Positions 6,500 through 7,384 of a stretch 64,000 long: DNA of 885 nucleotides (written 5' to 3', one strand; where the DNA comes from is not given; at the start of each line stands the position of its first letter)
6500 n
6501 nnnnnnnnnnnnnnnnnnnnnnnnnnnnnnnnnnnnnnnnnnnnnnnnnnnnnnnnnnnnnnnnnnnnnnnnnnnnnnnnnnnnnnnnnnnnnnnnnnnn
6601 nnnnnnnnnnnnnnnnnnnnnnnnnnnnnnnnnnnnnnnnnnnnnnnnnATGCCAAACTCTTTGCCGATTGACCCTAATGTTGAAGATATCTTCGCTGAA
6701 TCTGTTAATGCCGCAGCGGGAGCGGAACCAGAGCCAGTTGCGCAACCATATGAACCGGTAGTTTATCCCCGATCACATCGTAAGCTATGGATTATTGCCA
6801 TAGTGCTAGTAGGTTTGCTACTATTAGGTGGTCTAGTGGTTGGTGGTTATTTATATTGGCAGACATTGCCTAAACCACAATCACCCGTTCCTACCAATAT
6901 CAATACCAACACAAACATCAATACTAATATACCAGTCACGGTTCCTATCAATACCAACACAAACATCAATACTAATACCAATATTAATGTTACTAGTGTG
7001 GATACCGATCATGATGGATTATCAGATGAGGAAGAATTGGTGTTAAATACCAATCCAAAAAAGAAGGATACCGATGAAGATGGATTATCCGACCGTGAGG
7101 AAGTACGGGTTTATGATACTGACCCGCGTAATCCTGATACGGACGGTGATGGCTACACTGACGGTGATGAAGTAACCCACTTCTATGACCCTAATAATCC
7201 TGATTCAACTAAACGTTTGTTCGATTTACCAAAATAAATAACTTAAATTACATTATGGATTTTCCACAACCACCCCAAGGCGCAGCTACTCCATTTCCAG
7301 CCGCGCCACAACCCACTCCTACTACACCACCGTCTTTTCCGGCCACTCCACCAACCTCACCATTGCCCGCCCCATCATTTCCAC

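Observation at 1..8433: Giant Cys-rich IPT/TIG surface protein followed by two paralogous NTN-repeat / TSP3 Ca-binding membrane anchors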

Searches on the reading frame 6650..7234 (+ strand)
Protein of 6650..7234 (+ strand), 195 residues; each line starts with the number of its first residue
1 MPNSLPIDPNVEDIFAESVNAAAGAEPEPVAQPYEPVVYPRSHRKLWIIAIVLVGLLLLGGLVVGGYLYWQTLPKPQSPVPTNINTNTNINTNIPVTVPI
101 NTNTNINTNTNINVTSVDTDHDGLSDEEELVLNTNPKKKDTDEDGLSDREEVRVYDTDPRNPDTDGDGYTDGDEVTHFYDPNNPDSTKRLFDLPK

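Call 5: search_protein_families(library=pfam, proteins=[window:6650-7234:+], max_evalue=0.01)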
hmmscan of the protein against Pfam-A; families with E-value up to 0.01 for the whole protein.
window:6650-7234:+ (195 aa): 1 family
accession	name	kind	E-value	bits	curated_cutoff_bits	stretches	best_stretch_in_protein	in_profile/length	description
PF18884.5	TSP3_bac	-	3.5e-18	65.5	25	3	118-138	1-21/22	Bacterial TSP3 repeat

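Call 26: search_protein_families(library=ncbifam, proteins=[window:6650-7234:+], max_evalue=0.01)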
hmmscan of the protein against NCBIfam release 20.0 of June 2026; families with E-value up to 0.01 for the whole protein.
window:6650-7234:+ (195 aa): 3 families
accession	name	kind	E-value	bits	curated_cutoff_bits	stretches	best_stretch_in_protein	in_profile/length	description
NF033765.2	gliding_CglD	equivalog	1.2e-08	33.3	400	1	109-175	168-241/1124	adventurous gliding motility lipoprotein CglD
NF047639.1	throspo3_MtsD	equivalog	2.5e-05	22.6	800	1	108-185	450-531/651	cell-cell cohesion protein MtsD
NF053806.1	lanmdlnLanM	equivalog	0.0053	16.8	135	1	102-174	18-94/132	lanmodulin LanM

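Call 101: list_cluster_members(proteins=[window:6650-7234:+, window:7255-8430:+])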
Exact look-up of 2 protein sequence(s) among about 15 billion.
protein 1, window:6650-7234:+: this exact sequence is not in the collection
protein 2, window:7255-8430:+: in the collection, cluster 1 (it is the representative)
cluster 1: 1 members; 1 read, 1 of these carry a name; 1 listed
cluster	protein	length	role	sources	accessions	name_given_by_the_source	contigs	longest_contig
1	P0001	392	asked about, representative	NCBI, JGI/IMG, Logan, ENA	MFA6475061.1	MAG: hypothetical protein WCV88_02550 [Patescibacteria group bacterium] | flagellar basal body-associated protein FliL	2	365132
